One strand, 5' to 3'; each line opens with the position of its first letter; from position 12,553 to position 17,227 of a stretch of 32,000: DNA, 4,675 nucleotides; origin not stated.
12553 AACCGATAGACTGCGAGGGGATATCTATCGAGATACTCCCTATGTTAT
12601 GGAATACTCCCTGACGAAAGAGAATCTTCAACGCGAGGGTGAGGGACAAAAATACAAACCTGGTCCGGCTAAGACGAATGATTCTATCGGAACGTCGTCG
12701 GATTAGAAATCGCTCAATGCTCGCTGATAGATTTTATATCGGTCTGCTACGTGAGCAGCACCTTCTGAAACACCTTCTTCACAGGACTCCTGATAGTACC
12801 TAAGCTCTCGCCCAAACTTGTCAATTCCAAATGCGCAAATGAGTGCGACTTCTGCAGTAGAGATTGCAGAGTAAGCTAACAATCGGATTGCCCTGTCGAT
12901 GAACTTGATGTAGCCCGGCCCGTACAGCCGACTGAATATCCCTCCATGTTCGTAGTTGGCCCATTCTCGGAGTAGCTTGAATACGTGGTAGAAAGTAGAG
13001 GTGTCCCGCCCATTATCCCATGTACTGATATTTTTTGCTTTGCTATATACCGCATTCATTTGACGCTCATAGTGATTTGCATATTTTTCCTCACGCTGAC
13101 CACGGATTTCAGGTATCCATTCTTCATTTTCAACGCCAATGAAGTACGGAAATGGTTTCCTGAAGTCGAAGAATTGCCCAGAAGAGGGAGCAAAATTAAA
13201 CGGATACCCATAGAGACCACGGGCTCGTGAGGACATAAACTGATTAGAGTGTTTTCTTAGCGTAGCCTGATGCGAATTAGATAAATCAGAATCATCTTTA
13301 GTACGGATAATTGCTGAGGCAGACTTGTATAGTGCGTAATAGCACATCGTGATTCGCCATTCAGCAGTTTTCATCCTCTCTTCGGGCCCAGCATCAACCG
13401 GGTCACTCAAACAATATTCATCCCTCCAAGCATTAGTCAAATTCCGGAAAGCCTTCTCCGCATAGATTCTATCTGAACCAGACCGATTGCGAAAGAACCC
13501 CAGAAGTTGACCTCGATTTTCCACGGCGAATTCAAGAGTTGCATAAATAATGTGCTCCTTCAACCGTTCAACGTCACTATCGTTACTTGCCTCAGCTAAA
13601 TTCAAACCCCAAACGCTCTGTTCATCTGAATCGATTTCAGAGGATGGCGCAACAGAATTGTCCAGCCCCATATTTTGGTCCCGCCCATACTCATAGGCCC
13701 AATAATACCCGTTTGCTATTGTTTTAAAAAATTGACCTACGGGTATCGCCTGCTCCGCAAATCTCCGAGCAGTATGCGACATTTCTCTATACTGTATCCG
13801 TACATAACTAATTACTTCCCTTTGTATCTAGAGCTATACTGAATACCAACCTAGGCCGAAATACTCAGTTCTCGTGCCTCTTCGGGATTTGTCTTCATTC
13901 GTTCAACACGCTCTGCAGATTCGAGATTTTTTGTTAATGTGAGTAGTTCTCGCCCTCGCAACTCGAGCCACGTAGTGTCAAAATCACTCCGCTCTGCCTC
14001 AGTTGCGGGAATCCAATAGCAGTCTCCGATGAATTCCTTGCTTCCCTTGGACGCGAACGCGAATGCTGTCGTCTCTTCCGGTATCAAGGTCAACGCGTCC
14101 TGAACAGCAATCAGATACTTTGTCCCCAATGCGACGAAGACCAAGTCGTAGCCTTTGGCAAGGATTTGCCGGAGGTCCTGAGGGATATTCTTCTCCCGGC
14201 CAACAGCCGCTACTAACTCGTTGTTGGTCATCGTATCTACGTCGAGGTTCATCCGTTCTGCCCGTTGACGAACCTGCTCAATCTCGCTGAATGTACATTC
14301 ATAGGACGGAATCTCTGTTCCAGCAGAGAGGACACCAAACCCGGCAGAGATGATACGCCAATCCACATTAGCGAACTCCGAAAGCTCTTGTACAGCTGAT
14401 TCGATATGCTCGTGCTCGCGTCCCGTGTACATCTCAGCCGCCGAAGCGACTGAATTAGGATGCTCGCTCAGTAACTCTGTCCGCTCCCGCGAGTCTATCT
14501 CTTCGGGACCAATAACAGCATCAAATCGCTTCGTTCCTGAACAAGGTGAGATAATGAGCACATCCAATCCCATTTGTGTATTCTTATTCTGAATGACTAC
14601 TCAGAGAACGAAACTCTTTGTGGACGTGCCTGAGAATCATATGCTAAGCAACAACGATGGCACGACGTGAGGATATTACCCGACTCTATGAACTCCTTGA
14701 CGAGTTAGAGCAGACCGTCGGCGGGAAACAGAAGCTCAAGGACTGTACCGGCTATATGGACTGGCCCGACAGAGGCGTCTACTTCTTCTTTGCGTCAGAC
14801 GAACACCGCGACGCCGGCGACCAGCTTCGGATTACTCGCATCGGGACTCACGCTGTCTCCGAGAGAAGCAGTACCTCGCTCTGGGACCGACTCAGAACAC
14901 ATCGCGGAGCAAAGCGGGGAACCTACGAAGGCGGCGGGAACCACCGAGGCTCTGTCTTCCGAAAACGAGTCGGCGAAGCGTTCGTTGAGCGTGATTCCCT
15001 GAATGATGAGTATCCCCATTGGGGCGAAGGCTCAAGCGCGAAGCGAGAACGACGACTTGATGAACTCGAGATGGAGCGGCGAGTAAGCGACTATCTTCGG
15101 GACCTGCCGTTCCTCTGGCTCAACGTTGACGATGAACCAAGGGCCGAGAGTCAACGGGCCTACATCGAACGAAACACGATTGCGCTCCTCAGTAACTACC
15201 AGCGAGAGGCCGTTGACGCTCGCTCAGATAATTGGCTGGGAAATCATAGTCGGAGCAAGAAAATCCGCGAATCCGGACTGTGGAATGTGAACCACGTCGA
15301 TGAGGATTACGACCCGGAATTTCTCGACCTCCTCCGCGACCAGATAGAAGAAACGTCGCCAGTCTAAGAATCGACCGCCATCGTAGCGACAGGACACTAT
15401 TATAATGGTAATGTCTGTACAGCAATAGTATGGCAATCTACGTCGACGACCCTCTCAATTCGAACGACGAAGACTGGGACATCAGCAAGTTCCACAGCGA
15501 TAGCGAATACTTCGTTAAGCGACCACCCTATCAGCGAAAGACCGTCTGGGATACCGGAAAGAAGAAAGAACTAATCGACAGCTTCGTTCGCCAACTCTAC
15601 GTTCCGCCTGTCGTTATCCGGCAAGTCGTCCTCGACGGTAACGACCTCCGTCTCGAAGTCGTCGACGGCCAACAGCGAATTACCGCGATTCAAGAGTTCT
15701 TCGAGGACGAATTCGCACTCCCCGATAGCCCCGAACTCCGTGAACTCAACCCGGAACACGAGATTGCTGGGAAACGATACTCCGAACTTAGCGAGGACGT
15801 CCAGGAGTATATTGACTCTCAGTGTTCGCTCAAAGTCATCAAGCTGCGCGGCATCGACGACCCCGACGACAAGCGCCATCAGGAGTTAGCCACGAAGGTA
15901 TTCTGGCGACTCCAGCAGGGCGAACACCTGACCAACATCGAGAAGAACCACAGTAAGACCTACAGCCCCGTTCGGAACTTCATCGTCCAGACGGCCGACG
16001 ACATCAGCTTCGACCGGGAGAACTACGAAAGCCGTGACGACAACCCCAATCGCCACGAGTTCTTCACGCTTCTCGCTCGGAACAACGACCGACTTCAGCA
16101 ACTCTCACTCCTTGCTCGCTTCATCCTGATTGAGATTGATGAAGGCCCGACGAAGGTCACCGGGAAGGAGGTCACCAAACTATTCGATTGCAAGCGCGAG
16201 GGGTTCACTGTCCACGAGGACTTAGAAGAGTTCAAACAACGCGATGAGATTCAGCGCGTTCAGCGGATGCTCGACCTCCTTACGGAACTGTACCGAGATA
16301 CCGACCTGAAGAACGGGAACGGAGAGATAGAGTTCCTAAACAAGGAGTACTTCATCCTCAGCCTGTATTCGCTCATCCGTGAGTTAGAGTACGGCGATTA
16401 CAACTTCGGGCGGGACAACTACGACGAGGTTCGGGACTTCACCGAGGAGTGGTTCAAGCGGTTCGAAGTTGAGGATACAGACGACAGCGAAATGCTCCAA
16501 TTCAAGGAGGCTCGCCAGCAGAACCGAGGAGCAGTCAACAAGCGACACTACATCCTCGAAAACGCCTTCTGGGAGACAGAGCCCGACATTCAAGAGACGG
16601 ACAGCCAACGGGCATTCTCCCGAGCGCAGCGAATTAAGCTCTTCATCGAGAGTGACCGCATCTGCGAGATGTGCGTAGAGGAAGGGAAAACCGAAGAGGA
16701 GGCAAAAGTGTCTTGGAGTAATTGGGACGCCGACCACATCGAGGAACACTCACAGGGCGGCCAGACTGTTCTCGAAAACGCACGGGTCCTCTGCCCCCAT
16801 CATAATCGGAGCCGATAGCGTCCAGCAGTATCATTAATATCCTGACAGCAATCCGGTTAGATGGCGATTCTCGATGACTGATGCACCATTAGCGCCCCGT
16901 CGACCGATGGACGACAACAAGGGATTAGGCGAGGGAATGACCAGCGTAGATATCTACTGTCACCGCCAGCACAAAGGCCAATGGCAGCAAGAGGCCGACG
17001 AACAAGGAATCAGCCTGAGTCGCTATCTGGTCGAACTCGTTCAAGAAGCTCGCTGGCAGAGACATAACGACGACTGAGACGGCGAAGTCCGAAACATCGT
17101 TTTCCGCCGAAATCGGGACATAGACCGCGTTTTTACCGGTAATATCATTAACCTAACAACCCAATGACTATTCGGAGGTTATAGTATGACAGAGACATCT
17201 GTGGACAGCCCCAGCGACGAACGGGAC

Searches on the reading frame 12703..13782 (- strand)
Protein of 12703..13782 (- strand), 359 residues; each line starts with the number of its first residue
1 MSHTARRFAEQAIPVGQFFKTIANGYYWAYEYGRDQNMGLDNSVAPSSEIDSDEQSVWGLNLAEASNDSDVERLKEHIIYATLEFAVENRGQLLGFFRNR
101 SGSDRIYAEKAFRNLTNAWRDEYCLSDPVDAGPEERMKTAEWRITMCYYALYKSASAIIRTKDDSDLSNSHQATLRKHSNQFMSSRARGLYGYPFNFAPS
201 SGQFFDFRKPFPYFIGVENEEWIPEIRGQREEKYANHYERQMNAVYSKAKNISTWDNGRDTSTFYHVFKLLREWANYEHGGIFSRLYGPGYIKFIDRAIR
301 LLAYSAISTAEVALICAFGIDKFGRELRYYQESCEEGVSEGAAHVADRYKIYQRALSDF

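Call 3: search_protein_families(library=pfam, proteins=[window:12703-13782:-], max_evalue=0.1)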
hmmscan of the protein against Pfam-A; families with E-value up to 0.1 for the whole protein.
window:12703-13782:- (359 aa): 0 families

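Call 4: search_protein_families(library=padloc, proteins=[window:12703-13782:-], max_evalue=0.1)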
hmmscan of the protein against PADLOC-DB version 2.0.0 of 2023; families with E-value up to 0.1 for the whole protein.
window:12703-13782:- (359 aa): 0 families

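Call 6: search_protein_families(library=ncbifam, proteins=[window:12703-13782:-], max_evalue=0.1)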
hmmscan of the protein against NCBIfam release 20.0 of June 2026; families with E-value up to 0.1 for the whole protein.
window:12703-13782:- (359 aa): 0 families

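Call 49: search_protein_families(library=phrogs, proteins=[window:12703-13782:-], max_evalue=0.01)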
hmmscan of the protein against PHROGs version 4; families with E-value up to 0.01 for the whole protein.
window:12703-13782:- (359 aa): 0 families

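Call 68: search_solved_structures(query=window:12706-13782:-, max_evalue=1)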
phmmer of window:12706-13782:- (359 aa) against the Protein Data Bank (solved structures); distinct sequences matched with E-value up to 1: 4.
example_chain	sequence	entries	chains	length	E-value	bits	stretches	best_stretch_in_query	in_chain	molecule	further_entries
9w2z_B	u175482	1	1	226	0.4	12.9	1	19-54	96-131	Cytochrome c oxidase subunit 2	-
1occ_B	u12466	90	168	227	0.41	12.9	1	19-54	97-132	CYTOCHROME C OXIDASE | Cytochrome c oxidase polypeptide II | Cytochrome c oxidase subunit 2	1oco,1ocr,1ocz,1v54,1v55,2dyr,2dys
5j4z_BO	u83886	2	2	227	0.42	12.8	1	19-54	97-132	Cytochrome c oxidase subunit 2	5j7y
5oql_Y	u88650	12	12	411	0.93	11.7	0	276-345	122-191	RNA 3'-terminal phosphate cyclase-like protein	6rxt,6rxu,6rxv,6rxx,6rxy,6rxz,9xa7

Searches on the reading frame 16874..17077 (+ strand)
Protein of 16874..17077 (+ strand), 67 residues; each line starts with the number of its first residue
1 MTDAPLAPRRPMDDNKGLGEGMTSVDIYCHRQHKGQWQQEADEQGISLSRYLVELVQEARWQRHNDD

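Call 3: search_protein_families(library=pfam, proteins=[window:16874-17077:+], max_evalue=0.1)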
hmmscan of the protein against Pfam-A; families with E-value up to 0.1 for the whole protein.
window:16874-17077:+ (67 aa): 1 family
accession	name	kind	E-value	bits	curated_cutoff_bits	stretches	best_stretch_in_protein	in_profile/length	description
PF21983.2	NikA-like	-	0.091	13.4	27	0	26-63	8-45/72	Mobilization protein NikA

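Call 4: search_protein_families(library=padloc, proteins=[window:16874-17077:+], max_evalue=0.1)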
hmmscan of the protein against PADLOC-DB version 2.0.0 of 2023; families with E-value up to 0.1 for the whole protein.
window:16874-17077:+ (67 aa): 0 families

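Call 6: search_protein_families(library=ncbifam, proteins=[window:16874-17077:+], max_evalue=0.1)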
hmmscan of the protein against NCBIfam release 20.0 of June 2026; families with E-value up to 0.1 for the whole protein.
window:16874-17077:+ (67 aa): 1 family
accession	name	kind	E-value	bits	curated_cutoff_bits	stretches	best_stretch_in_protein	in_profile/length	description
NF041264.1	MobA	equivalog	0.087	13.3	80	0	24-54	6-36/91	plasmid mobilization protein MobA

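Call 49: search_protein_families(library=phrogs, proteins=[window:16874-17077:+], max_evalue=0.01)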
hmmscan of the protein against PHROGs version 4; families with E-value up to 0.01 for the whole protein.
window:16874-17077:+ (67 aa): 0 families
